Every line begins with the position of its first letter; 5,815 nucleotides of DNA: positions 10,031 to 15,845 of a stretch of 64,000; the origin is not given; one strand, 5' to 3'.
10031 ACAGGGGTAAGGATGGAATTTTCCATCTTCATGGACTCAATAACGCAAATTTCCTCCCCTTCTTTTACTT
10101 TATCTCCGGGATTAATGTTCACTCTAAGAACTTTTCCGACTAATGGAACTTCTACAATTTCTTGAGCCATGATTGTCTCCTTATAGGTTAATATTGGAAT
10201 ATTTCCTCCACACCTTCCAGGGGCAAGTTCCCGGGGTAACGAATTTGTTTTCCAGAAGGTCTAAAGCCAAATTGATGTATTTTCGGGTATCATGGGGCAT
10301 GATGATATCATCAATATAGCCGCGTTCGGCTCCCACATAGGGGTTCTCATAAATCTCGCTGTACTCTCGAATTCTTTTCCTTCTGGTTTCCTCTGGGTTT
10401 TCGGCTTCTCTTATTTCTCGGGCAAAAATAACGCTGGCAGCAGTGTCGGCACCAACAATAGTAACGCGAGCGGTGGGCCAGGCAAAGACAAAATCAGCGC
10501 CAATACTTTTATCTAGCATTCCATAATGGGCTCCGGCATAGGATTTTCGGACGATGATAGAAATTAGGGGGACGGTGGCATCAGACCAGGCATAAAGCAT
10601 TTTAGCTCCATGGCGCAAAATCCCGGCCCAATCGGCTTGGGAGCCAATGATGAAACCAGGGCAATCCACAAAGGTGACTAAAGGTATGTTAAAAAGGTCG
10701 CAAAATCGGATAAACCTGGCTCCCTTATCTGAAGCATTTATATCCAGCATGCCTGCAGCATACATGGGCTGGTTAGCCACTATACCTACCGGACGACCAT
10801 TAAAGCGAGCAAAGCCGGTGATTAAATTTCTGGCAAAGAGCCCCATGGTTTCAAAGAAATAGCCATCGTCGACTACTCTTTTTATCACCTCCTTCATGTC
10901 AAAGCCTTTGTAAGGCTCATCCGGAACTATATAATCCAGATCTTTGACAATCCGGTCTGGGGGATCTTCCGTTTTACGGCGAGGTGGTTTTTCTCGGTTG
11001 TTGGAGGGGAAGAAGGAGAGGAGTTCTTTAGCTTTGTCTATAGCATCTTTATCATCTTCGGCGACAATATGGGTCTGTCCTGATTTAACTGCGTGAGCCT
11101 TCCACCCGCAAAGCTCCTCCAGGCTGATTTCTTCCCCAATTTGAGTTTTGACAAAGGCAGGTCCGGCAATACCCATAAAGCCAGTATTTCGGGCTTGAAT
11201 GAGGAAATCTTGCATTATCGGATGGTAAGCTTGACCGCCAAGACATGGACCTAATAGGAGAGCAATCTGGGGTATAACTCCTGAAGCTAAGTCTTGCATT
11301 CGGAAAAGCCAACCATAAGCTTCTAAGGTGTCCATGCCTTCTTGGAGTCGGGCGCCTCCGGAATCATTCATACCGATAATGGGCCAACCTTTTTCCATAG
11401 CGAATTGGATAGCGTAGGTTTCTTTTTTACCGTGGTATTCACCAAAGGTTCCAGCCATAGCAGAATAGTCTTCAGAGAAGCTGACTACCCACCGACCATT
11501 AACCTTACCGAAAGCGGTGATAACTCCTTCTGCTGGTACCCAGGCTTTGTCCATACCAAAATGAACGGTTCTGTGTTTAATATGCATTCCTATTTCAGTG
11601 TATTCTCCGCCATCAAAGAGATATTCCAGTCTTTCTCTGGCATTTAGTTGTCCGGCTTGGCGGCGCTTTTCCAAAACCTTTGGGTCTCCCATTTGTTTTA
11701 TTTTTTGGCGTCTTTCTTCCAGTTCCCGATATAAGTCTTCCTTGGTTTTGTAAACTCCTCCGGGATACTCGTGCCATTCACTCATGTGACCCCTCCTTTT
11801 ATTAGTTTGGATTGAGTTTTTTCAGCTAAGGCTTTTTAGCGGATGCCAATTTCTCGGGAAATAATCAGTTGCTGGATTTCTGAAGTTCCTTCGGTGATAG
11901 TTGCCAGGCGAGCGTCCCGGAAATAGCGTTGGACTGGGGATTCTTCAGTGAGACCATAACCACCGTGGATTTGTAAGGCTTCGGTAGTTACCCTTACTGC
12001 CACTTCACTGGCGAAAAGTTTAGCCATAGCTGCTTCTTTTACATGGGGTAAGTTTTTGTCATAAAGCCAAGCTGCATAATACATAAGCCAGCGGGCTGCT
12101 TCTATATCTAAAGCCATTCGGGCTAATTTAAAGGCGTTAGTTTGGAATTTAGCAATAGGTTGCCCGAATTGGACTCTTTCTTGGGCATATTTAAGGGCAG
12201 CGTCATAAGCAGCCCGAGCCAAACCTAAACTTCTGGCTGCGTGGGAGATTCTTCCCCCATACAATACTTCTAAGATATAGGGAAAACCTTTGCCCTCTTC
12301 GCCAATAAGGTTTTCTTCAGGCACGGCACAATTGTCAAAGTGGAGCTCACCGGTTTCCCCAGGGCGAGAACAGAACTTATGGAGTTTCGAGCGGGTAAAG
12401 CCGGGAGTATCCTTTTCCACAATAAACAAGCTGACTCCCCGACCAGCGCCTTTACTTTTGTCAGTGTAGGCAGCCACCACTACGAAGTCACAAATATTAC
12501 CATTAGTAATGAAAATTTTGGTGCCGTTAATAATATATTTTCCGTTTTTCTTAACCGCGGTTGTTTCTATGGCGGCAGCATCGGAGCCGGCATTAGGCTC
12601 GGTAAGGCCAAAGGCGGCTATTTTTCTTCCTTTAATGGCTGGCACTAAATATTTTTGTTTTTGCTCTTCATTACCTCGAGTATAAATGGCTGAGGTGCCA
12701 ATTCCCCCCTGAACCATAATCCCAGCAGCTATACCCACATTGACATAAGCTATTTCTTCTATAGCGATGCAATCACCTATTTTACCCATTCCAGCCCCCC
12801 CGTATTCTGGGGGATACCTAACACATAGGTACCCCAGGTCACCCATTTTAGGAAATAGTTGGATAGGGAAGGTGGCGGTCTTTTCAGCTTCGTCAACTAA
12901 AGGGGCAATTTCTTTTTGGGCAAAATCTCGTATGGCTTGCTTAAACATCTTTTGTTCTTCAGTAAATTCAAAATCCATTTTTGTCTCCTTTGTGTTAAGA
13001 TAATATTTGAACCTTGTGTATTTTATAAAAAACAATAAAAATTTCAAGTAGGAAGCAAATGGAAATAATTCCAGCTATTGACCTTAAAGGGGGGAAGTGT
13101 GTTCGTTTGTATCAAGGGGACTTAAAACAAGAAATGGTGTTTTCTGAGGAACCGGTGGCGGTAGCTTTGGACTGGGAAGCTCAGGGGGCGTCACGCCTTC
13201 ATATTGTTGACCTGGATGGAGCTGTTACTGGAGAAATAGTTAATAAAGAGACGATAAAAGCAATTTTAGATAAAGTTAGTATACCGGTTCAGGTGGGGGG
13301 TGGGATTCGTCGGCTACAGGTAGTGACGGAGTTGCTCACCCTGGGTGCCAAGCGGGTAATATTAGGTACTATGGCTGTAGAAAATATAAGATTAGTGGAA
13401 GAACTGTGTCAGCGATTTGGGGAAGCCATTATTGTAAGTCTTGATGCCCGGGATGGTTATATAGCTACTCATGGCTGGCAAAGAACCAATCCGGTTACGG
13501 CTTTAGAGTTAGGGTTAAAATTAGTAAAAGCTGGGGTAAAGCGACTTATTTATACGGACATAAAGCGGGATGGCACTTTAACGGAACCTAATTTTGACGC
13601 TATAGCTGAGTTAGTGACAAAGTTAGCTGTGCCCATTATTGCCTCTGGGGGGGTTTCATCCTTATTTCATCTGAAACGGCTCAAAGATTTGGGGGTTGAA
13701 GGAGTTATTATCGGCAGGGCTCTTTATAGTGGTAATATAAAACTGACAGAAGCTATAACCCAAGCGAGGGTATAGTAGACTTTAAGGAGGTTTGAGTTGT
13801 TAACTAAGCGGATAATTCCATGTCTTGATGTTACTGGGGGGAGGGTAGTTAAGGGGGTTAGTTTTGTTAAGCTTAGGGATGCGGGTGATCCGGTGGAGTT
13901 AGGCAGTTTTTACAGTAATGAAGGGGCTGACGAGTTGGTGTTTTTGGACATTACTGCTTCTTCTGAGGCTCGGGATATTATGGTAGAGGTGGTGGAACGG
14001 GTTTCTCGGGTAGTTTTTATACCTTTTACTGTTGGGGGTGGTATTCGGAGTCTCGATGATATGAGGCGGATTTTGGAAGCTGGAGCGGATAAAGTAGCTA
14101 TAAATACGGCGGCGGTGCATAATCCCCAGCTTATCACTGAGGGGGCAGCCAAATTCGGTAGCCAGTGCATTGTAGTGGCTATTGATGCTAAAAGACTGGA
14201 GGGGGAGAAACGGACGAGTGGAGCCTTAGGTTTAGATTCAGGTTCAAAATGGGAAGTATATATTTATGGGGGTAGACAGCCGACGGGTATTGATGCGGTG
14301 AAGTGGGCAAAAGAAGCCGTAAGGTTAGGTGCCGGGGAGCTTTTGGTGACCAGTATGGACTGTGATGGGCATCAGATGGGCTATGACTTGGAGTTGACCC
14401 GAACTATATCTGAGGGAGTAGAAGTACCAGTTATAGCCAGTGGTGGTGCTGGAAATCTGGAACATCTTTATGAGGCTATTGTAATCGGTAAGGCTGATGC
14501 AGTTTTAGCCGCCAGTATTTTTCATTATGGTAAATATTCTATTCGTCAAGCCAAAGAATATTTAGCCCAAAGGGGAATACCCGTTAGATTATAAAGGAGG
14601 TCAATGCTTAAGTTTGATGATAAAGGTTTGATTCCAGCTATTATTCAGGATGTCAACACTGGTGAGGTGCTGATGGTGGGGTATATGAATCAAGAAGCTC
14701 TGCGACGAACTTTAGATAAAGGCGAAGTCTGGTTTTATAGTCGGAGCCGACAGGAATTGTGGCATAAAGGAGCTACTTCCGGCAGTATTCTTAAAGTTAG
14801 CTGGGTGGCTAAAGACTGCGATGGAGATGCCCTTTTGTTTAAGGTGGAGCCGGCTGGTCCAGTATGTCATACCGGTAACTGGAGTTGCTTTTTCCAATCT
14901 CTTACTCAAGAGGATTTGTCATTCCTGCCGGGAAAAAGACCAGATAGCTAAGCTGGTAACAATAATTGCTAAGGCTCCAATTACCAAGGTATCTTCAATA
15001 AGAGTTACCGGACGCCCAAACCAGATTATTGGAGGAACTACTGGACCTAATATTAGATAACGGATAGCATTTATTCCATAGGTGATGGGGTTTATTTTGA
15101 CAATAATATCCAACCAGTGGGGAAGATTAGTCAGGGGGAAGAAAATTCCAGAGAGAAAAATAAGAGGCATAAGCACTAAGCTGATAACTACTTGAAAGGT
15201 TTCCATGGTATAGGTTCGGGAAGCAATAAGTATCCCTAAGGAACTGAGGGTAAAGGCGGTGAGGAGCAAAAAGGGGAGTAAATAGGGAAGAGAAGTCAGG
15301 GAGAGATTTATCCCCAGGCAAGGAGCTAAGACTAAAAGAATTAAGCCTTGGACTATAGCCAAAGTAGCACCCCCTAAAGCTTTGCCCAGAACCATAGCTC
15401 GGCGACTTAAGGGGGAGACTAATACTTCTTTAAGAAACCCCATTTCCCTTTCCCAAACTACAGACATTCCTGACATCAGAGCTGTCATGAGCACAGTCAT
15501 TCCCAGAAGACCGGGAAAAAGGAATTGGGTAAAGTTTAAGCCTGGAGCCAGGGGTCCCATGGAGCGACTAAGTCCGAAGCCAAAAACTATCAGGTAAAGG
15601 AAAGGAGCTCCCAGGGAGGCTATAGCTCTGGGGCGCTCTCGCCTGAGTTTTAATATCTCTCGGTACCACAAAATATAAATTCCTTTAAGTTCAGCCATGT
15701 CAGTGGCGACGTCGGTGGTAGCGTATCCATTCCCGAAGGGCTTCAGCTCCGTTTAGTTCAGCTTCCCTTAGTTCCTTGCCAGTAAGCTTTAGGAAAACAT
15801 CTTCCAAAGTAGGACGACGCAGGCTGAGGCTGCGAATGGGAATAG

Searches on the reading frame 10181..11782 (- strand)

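Call 67: search_protein_families(library=pfam, proteins=[window:10181-11782:-], max_evalue=0.00001)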
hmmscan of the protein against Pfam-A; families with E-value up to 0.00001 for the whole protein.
window:10181-11782:- (533 aa): 2 families
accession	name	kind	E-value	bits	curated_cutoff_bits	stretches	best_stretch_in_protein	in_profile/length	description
PF01039.27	Carboxyl_trans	-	6.7e-162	540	22.3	1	40-515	2-483/493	Carboxyl transferase domain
PF03255.19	ACCA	-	2.3e-08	34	23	1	319-456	93-234/310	Acetyl co-enzyme A carboxylase carboxyltransferase-like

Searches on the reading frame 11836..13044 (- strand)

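Call 67: search_protein_families(library=pfam, proteins=[window:11836-13044:-], max_evalue=0.00001)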
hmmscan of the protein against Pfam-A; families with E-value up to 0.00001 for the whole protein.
window:11836-13044:- (402 aa): 4 families
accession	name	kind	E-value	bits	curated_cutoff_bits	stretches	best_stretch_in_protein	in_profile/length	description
PF00441.29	Acyl-CoA_dh_1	-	3.2e-51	173.9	22.4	1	251-399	1-149/150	Acyl-CoA dehydrogenase, C-terminal domain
PF02771.21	Acyl-CoA_dh_N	-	6.8e-35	120.3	22.9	1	28-139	1-112/113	Acyl-CoA dehydrogenase, N-terminal domain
PF08028.16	Acyl-CoA_dh_2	-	1.1e-26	94.2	22.7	1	267-385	2-130/134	Acyl-CoA dehydrogenase, C-terminal domain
PF02770.24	Acyl-CoA_dh_M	-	1.1e-26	93.3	33.3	1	144-239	1-97/97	Acyl-CoA dehydrogenase, middle domain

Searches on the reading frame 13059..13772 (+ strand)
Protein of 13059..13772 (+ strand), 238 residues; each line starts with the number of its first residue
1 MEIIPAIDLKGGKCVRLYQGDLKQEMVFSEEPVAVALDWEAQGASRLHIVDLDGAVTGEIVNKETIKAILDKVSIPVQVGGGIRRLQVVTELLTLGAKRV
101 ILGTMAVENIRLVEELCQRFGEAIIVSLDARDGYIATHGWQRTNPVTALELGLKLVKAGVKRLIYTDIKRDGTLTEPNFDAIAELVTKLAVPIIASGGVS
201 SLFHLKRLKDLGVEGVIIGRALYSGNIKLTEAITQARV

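Call 67: search_protein_families(library=pfam, proteins=[window:13059-13772:+], max_evalue=0.00001)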
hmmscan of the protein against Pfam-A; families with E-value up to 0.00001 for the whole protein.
window:13059-13772:+ (238 aa): 5 families
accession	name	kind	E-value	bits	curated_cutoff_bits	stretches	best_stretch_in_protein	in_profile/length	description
PF00977.27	His_biosynth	-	1.6e-81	273.5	23.6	1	2-227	1-227/228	Histidine biosynthesis protein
PF01207.24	Dus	-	2.1e-09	37.4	20.4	0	173-224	166-219/311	Dihydrouridine synthase (Dus)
PF05690.20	ThiG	-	1.4e-06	28.2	23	0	60-111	161-211/247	Thiazole biosynthesis protein ThiG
PF13714.12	PEP_mutase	-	5.1e-06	26.7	31.5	0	61-107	180-225/240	Phosphoenolpyruvate phosphomutase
PF03060.21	NMO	-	6.7e-06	26.1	28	0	65-104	184-223/331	Nitronate monooxygenase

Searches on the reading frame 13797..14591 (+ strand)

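Call 67: search_protein_families(library=pfam, proteins=[window:13797-14591:+], max_evalue=0.00001)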
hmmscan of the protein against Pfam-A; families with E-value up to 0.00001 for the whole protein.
window:13797-14591:+ (265 aa): 2 families
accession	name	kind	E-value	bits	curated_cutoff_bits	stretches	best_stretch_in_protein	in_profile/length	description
PF00977.27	His_biosynth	-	1.4e-82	277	23.6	1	5-247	1-227/228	Histidine biosynthesis protein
PF03060.21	NMO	-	4.3e-08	33.3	28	0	165-239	143-222/331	Nitronate monooxygenase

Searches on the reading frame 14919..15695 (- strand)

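Call 67: search_protein_families(library=pfam, proteins=[window:14919-15695:-], max_evalue=0.00001)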
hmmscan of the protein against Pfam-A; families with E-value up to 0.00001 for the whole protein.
window:14919-15695:- (258 aa): 4 families
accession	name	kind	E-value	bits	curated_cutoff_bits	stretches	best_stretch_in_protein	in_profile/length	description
PF01061.29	ABC2_membrane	-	1.9e-39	135.9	26.9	1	6-215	3-210/211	ABC-2 type transporter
PF12698.13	ABC2_membrane_3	-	7.6e-22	78.3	31.6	1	53-252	158-347/347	ABC-2 family transporter protein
PF12679.13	ABC2_membrane_2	-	2.5e-07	30.7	27.2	1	65-256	79-280/283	ABC-2 family transporter protein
PF12730.13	ABC2_membrane_4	-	3.8e-06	27.4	27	1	12-160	4-153/179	ABC-2 family transporter protein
